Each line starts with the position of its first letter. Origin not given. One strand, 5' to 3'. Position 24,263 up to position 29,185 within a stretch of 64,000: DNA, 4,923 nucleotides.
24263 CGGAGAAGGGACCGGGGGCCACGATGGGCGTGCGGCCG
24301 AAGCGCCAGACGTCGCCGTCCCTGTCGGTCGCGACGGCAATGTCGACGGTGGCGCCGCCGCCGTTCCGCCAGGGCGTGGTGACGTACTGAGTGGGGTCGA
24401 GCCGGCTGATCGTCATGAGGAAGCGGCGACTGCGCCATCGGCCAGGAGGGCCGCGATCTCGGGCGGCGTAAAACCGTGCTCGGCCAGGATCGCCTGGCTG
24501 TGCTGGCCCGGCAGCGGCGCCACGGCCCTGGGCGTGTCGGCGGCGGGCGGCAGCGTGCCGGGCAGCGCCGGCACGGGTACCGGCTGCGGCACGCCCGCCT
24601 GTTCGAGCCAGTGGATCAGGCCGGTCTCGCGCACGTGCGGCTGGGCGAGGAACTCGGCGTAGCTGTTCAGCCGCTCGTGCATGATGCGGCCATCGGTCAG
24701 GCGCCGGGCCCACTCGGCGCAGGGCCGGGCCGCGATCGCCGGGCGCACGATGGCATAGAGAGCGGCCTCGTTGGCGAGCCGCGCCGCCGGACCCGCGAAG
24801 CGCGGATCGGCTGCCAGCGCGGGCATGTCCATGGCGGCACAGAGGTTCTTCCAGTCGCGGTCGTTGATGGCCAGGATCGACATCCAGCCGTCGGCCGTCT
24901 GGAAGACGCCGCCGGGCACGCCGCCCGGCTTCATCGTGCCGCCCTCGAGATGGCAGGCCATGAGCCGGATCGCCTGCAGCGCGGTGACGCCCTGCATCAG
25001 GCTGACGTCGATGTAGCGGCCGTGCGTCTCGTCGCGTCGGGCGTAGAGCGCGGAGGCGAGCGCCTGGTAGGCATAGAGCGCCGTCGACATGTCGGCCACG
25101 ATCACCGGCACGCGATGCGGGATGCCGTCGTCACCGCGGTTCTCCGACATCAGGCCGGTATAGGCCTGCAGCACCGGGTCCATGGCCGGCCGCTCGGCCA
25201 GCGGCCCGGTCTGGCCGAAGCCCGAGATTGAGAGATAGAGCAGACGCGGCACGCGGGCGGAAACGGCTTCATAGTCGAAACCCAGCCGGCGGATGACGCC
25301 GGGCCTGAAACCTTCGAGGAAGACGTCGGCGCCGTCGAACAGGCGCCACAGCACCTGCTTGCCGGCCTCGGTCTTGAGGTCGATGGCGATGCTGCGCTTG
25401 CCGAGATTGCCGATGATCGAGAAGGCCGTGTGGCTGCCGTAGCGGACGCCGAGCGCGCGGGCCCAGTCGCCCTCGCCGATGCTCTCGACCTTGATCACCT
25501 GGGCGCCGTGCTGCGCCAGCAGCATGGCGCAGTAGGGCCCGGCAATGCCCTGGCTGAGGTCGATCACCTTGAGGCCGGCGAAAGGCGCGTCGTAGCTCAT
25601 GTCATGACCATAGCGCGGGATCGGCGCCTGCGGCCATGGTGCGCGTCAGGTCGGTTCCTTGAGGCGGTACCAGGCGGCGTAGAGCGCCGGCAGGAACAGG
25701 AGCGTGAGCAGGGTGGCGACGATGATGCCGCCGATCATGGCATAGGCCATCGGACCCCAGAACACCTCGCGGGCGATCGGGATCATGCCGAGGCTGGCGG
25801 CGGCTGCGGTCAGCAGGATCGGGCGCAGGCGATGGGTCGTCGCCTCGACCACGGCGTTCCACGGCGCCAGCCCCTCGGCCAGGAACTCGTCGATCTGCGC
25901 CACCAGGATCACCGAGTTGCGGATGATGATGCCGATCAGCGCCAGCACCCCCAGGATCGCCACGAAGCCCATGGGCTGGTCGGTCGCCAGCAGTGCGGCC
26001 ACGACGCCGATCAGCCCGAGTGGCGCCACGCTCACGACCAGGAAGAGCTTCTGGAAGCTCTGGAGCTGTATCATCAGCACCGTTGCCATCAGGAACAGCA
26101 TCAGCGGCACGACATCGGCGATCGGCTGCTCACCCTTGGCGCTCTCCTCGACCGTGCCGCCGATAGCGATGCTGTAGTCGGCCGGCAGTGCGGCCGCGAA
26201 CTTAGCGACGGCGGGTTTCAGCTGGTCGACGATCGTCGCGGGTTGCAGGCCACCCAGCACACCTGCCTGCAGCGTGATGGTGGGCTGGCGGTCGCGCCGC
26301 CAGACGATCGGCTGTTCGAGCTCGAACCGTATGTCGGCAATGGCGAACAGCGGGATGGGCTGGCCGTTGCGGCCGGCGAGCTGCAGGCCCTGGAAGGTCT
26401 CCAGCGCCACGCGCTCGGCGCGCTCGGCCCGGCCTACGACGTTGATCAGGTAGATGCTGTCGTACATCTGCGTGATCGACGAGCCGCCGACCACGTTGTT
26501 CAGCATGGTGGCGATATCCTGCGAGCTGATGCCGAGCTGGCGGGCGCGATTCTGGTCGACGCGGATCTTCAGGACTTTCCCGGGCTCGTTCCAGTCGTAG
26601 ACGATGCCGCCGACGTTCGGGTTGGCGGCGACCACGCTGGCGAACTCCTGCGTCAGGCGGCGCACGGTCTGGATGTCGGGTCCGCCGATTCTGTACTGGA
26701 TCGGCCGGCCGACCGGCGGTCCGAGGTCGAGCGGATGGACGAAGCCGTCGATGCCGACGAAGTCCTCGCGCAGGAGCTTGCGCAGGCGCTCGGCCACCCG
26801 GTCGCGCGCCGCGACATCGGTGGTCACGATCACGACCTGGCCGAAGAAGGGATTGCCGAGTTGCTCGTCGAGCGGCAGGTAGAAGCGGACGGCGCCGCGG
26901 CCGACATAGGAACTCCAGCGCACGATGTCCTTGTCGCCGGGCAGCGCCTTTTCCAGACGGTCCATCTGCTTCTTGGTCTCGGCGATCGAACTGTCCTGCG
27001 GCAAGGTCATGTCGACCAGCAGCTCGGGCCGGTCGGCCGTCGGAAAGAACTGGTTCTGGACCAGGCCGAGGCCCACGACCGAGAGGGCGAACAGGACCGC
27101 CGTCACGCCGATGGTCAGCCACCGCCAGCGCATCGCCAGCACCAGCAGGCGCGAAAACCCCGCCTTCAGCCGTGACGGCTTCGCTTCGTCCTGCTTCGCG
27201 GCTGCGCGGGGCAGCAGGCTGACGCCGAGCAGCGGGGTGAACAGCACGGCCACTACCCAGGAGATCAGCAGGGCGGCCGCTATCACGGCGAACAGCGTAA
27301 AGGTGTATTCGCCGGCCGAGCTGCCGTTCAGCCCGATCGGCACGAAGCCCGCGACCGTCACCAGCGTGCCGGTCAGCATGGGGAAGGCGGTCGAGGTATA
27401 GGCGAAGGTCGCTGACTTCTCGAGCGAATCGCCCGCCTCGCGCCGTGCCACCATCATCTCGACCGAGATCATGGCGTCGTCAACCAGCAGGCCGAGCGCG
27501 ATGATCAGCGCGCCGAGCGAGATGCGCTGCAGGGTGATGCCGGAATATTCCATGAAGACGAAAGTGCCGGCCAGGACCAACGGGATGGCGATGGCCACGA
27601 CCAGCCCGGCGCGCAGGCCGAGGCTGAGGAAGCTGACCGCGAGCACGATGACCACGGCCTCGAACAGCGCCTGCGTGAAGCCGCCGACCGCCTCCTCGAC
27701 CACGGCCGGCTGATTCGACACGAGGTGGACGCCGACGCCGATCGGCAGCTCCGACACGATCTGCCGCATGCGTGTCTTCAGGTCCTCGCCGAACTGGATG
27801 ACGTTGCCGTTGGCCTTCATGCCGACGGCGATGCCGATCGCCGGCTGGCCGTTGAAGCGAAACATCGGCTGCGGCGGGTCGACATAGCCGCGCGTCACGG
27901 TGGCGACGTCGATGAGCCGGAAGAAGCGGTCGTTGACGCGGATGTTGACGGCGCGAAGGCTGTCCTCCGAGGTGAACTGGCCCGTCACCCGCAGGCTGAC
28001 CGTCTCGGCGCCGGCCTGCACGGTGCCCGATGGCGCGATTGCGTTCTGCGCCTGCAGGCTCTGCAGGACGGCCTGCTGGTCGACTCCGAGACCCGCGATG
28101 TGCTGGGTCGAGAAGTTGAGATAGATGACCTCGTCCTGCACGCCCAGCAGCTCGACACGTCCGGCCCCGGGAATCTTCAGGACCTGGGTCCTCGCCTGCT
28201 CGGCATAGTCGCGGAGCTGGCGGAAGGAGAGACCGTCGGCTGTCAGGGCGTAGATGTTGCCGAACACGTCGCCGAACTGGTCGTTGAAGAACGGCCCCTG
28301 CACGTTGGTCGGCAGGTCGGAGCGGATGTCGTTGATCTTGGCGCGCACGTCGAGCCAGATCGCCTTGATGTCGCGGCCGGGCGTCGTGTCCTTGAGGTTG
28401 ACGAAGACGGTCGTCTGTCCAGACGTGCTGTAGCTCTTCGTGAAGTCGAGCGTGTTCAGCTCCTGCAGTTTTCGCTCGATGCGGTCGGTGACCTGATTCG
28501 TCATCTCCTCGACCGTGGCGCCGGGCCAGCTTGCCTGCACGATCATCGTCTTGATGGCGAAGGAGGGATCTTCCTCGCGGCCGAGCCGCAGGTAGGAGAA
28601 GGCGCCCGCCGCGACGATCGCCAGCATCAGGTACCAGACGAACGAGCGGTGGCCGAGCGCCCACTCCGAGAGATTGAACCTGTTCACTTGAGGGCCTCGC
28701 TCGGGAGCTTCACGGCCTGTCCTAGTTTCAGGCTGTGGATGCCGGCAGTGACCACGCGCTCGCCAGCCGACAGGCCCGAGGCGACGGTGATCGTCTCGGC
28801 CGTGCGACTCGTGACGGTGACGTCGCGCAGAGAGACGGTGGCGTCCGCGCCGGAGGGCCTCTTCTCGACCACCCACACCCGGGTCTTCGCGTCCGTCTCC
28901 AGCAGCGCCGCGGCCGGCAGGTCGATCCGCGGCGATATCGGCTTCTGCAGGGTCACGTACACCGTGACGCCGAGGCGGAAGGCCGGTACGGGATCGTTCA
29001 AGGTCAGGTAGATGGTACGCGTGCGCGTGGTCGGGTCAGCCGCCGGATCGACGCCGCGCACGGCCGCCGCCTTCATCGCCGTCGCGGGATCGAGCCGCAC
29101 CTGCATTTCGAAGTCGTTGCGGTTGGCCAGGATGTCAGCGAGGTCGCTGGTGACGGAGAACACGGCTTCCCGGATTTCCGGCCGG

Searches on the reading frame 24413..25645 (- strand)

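Call 31: search_protein_families(library=pfam, proteins=[window:24413-25645:-], max_evalue=0.0001)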
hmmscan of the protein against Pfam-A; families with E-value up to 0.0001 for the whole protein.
window:24413-25645:- (410 aa): 1 family
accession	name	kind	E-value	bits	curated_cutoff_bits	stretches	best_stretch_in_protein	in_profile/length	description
PF02515.22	CoA_transf_3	-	7.9e-103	344.8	23.3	1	23-383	2-366/366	CoA-transferase family III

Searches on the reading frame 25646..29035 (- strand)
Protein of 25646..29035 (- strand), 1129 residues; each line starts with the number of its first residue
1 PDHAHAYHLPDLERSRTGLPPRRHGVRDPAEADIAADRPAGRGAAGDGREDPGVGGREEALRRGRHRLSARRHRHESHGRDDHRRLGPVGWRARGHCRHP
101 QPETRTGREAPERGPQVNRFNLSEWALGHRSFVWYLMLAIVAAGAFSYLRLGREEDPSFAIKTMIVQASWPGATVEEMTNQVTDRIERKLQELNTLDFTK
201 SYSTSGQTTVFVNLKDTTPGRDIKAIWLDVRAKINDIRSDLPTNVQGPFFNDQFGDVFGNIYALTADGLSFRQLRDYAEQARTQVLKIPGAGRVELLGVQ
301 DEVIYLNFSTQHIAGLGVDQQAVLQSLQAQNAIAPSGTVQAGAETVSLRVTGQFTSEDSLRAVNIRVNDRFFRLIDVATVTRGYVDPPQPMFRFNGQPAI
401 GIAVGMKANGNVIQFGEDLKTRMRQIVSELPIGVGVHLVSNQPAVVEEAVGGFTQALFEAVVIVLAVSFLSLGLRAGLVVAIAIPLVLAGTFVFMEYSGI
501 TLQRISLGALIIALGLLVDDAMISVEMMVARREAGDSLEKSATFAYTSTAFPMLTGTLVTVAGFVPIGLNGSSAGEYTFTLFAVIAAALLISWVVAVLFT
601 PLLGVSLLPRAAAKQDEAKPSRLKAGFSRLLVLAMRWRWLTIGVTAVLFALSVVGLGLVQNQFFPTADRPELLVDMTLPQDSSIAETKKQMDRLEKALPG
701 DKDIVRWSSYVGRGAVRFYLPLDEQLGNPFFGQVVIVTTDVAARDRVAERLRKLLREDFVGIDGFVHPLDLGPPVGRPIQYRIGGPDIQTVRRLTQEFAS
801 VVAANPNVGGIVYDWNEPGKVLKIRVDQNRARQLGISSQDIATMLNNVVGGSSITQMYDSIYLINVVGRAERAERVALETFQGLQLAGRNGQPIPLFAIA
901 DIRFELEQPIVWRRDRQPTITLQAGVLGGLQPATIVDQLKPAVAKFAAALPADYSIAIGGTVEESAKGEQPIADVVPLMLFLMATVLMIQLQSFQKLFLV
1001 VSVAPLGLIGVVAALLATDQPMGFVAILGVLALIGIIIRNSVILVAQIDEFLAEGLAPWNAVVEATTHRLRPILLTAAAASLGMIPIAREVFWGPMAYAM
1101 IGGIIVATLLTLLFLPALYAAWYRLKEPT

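Call 31: search_protein_families(library=pfam, proteins=[window:25646-29035:-], max_evalue=0.0001)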
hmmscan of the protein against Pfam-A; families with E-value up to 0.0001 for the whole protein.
window:25646-29035:- (1129 aa): 1 family
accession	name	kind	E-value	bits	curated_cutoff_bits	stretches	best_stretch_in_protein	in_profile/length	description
PF00873.25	ACR_tran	-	3.3e-153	512.2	28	1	123-1120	2-1018/1021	AcrB/AcrD/AcrF family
